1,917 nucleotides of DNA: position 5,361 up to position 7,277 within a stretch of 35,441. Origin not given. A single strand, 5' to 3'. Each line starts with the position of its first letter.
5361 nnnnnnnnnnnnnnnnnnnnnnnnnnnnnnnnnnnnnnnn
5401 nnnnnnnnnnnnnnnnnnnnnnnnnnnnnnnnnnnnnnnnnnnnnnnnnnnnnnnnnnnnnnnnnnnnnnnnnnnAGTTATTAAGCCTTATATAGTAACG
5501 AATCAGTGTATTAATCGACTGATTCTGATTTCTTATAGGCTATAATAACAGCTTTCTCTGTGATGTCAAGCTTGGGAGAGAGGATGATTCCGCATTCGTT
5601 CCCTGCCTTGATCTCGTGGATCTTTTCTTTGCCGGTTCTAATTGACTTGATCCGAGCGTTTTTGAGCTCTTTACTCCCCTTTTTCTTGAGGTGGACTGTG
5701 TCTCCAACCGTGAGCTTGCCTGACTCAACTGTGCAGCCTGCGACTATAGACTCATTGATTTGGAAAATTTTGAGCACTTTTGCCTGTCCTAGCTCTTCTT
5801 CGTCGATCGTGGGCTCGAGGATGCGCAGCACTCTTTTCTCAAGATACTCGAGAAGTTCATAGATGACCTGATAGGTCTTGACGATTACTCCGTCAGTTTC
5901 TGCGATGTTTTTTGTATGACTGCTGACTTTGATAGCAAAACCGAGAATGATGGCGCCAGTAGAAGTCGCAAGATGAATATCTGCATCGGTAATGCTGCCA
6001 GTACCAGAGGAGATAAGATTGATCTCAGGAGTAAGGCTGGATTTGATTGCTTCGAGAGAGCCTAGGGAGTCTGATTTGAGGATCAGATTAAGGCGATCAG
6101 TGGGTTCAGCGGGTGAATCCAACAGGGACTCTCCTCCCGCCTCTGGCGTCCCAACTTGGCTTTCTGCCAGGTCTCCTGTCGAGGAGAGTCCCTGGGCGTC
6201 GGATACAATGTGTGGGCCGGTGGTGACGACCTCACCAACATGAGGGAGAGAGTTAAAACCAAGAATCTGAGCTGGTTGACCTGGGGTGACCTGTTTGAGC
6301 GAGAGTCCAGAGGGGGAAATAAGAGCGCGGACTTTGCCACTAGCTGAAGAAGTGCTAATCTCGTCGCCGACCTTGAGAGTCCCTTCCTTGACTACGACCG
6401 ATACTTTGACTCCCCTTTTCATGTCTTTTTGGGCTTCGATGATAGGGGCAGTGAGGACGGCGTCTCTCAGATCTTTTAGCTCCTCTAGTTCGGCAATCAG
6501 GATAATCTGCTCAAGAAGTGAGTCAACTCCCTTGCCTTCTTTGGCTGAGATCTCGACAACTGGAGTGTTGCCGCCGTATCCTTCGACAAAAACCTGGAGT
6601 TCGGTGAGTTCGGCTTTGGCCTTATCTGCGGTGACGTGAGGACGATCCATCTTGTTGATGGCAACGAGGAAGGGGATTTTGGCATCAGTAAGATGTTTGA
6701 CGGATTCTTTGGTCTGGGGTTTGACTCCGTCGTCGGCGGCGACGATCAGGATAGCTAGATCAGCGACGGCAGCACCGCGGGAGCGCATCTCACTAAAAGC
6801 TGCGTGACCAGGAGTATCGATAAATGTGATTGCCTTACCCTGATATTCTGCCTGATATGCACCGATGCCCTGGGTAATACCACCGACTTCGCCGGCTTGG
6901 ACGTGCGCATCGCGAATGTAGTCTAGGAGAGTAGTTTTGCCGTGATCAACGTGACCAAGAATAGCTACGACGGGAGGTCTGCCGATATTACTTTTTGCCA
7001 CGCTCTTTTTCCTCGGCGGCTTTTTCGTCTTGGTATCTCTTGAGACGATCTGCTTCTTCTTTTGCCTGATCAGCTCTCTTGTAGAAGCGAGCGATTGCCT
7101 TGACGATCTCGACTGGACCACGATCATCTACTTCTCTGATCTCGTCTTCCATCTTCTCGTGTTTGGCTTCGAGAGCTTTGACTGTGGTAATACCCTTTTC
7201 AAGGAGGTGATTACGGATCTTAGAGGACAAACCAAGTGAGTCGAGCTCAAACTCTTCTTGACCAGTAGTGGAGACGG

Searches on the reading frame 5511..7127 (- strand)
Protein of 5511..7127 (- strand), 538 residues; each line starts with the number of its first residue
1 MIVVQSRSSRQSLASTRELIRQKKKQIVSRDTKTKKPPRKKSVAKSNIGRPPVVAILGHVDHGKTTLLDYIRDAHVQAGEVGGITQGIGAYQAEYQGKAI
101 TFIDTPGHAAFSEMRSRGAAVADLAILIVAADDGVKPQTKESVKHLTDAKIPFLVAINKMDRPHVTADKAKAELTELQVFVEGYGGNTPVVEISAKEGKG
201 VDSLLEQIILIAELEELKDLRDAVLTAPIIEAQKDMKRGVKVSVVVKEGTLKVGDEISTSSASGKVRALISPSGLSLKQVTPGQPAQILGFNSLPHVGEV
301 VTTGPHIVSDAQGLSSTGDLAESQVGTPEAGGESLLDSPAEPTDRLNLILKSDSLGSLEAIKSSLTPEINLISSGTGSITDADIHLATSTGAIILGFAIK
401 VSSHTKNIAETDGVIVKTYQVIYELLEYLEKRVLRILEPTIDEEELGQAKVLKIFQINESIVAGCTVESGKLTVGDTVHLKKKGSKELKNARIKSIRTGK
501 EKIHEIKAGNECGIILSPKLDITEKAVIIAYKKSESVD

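Call 9: search_protein_families(library=pfam, proteins=[window:5511-7127:-])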
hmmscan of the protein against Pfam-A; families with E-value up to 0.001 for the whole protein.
window:5511-7127:- (538 aa): 8 families
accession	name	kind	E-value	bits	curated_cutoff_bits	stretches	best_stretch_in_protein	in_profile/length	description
PF00009.33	GTP_EFTU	-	2.4e-40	138.6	26.5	1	54-210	6-184/188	Elongation factor Tu GTP binding domain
PF11987.13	IF-2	-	8.3e-24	84.2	27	1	342-429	23-116/117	Translation-initiation factor 2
PF22042.2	EF-G_D2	-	1.1e-15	58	27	1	227-303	4-83/84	Elongation factor G domain 2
PF01926.29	MMR_HSR1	-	2.7e-12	47.2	21.9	1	54-159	2-113/113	50S ribosome-binding GTPase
PF03144.31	GTP_EFTU_D2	-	1.3e-11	45.2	30.3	1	462-516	3-58/73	Elongation factor Tu domain 2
PF02421.24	FeoB_N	-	1.9e-09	37.7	27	1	54-208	3-156/156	Ferrous iron transport protein B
PF03308.22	MeaB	-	0.00011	21.7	23.1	1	100-212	128-235/273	Methylmalonyl Co-A mutase-associated GTPase MeaB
PF00071.28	Ras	-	0.00022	21.3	21.6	1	55-209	3-157/162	Ras family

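Call 21: search_solved_structures(query=window:5511-7127:-, show_alignments=2, max_evalue=1e-20)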
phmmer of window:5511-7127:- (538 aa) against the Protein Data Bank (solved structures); distinct sequences matched with E-value up to 1e-20: 42.
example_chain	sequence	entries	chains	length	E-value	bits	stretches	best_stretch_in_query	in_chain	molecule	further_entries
3j4j_A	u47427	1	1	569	4e-104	352.4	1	19-532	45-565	Translation initiation factor IF-2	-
5lmv_a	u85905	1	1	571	8.5e-104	351.3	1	19-532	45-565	Translation initiation factor IF-2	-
7uiu_x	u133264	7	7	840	2.8e-99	336.4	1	39-523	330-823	Translation initiation factor IF-2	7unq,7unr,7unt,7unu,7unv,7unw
6o7k_f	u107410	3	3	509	5.6e-96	325.5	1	50-525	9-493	Translation initiation factor IF-2 | Translation initiation factor IF2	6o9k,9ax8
3jcj_f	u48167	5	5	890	1.7e-95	323.9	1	45-525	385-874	Translation initiation factor IF-2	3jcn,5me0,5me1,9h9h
1zo1_I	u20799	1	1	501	2.3e-95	323.4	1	50-525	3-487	translation initiation factor 2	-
4kjz_A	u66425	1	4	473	9.1e-89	301.7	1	19-433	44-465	Translation initiation factor IF-2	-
6gaw_BC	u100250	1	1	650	9.1e-79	268.7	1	47-301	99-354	Translation initiation factor IF-2, mitochondrial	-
6gaz_BC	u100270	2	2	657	9.5e-79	268.7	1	47-301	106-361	Translation initiation factor IF-2, mitochondrial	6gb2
9ojm_7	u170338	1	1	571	1.2e-78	268.4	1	49-301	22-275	Translation initiation factor IF-2, mitochondrial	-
8qrn_7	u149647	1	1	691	1.2e-78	268.4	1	47-301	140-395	Translation initiation factor IF-2, mitochondrial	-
6rw5_7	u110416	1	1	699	1.2e-78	268.3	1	47-301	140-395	Translation initiation factor IF-2, mitochondrial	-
7po2_7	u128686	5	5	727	1.4e-78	268.1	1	47-301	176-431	Translation initiation factor IF-2, mitochondrial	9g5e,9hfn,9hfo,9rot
3izy_P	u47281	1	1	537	2.2e-78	267.4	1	49-301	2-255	Translation initiation factor IF-2, mitochondrial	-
4b44_A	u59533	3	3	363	4.5e-73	249.9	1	18-307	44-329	TRANSLATION INITIATION FACTOR IF-2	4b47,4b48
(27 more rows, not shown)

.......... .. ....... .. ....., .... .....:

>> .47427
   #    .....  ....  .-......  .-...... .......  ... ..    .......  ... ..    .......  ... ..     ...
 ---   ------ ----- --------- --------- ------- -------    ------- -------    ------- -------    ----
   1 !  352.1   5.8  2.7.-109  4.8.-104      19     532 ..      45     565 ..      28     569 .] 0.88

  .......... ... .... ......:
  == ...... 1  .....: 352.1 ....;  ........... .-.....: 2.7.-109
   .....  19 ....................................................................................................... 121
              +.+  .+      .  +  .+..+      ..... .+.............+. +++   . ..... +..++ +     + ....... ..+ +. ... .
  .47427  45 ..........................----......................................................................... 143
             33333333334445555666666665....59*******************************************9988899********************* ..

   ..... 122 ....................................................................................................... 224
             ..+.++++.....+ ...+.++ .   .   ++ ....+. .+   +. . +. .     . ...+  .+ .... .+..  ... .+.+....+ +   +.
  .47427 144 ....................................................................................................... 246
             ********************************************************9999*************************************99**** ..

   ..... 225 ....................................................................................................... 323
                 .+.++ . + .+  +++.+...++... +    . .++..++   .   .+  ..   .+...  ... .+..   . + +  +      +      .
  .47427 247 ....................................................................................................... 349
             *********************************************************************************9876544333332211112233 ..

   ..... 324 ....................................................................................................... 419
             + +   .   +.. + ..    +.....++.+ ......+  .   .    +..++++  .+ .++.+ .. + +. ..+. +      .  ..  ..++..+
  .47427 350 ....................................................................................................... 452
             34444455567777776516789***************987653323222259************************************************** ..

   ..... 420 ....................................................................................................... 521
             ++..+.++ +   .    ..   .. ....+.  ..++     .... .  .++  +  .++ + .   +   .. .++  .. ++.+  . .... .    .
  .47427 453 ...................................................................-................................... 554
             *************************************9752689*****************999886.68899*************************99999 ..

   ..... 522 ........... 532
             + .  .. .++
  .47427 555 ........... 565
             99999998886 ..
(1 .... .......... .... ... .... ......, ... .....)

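Call 68: search_protein_representatives(protein=window:5511-7001:-)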
Query: 496 residues. Proteins with E-value up to 0.001 (for the whole library): 27313; up to 1e-10: 12149; up to 1e-30: 5017. The best 150 are listed.
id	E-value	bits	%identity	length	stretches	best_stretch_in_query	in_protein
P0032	3.5e-230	781.0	79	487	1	7-494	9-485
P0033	3.1e-129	448.3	48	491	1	6-490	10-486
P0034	2.2e-124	432.3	49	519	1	5-491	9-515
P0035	6.0e-122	424.2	49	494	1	7-492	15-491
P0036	4.8e-121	421.3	46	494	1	8-489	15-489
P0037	3.1e-119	415.3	48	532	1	3-487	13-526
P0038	3.3e-116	405.3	45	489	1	6-491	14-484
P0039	2.9e-114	398.9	46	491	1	8-481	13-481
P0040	3.2e-114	398.8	44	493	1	8-493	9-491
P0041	3.1e-112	392.2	46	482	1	5-480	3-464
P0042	1.7e-111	389.8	44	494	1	5-485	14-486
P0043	5.0e-110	384.9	43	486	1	4-491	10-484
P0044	4.7e-109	381.7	46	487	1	4-477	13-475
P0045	8.4e-109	380.9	45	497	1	8-493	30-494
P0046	6.1e-108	378.1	46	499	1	2-491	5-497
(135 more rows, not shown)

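Call 75: list_cluster_members(proteins=[P0032, P0031, P0030, P0024, P0022])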
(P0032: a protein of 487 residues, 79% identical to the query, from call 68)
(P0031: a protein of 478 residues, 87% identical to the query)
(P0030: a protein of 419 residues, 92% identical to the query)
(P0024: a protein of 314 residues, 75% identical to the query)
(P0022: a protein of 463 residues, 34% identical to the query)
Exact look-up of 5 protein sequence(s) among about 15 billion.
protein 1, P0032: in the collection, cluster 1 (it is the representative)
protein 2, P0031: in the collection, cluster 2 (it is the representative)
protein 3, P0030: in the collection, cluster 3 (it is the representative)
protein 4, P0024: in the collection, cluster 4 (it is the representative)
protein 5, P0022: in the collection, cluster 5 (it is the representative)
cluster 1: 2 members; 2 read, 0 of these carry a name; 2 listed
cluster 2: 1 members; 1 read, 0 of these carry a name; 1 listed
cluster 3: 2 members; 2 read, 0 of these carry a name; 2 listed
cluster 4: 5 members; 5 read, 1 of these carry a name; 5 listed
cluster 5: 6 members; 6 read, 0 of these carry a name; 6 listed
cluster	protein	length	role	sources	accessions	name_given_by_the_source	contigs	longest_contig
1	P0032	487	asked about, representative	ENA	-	-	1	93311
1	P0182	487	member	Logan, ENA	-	-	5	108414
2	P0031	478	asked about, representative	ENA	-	-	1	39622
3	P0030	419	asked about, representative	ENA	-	-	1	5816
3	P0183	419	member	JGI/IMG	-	-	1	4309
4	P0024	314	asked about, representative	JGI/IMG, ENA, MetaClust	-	\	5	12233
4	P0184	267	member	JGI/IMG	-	-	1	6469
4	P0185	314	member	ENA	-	-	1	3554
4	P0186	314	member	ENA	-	-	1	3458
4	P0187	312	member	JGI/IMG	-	-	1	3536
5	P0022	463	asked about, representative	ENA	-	-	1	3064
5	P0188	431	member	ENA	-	-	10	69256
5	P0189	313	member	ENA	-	-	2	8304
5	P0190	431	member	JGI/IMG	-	-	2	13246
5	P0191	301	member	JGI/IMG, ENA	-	-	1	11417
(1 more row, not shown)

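Call 76: find_encoding_contigs(protein=P0032, flank=10000, max_places=2)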
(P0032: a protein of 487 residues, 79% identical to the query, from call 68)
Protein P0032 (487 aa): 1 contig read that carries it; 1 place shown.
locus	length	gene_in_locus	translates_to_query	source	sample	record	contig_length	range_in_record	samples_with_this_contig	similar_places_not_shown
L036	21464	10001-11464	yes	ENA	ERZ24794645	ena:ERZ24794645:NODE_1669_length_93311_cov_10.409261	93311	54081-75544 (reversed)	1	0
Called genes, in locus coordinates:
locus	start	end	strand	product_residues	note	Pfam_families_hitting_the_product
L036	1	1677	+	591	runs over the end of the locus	PF00009:GTP_EFTU, PF00679:EFG_C, PF06421:LepA_C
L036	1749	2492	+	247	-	PF01628:HrcA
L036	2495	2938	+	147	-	PF01025:GrpE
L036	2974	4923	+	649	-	PF00012:HSP70, PF06723:MreB_Mbl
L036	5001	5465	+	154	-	PF11969:DcpS_C (weak), PF01230:HIT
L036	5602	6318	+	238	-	PF02129:Peptidase_S15 (weak), PF00561:Abhydrolase_1 (weak), PF12146:Hydrolase_4 (weak), PF00326:Peptidase_S9 (faint)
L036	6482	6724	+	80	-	-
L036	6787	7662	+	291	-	PF00226:DnaJ, PF01556:DnaJ_C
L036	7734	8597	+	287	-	-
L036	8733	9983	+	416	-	PF08529:NusA_N, PF13184:KH_NusA_1st, PF26594:KH_NusA_2nd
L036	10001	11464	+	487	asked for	PF00009:GTP_EFTU, PF01926:MMR_HSR1, PF02421:FeoB_N, PF22042:EF-G_D2, PF11987:IF-2, PF03144:GTP_EFTU_D2 (weak)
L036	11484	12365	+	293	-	-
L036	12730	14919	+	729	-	PF01138:RNase_PH, PF03725:RNase_PH_C, PF01138:RNase_PH, PF00013:KH_1, PF00575:S1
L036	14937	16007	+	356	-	PF13401:AAA_22 (faint), PF00004:AAA, PF07728:AAA_5, PF22667:Lon_lid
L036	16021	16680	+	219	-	PF18933:PsbP_2 (weak)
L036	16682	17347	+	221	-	PF03167:UDG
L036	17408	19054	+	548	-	PF00753:Lactamase_B, PF12706:Lactamase_B_2, PF22505:RNase_J_b_CASP, PF07521:RMMBL (weak), PF17770:RNase_J_C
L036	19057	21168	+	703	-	PF17854:FtsK_alpha, PF01580:FtsK_SpoIIIE, PF01935:DUF87 (faint), PF09397:FtsK_gamma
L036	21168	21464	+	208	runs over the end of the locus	PF13413:HTH_25, PF09136:Glucodextran_B (weak)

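Call 87: find_encoding_contigs(protein=P0188, flank=10000, max_places=3)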
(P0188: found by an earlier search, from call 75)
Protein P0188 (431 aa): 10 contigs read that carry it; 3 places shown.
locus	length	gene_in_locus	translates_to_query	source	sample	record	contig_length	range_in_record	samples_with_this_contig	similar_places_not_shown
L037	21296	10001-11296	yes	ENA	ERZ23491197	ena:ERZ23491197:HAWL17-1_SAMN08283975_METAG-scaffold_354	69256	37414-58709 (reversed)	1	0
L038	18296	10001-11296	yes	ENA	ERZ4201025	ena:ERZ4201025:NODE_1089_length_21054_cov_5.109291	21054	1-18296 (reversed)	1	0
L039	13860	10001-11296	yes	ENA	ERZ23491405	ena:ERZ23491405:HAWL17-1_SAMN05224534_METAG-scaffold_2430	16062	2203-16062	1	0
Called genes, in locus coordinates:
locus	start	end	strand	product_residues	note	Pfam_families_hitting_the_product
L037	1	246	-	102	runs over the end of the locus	-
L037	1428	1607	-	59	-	-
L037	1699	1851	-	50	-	-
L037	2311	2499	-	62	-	-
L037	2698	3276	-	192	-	-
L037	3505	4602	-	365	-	PF00712:DNA_pol3_beta, PF02767:DNA_pol3_beta_2, PF02768:DNA_pol3_beta_3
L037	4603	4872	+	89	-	-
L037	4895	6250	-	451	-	PF11638:DnaA_N, PF00308:Bac_DnaA, PF01695:IstB_IS21 (weak), PF00004:AAA (weak), PF08299:Bac_DnaA_C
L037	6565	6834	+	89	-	-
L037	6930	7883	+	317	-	PF13581:HATPase_c_2 (weak)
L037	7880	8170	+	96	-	PF14213:DUF4325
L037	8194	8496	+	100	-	PF00825:Ribonuclease_P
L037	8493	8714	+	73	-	PF01809:YidD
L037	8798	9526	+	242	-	PF02096:60KD_IMP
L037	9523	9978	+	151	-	PF13083:KH_KhpA-B (weak), PF01424:R3H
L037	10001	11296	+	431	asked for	PF04932:Wzy_C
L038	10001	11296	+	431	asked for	PF04932:Wzy_C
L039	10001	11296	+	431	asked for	PF04932:Wzy_C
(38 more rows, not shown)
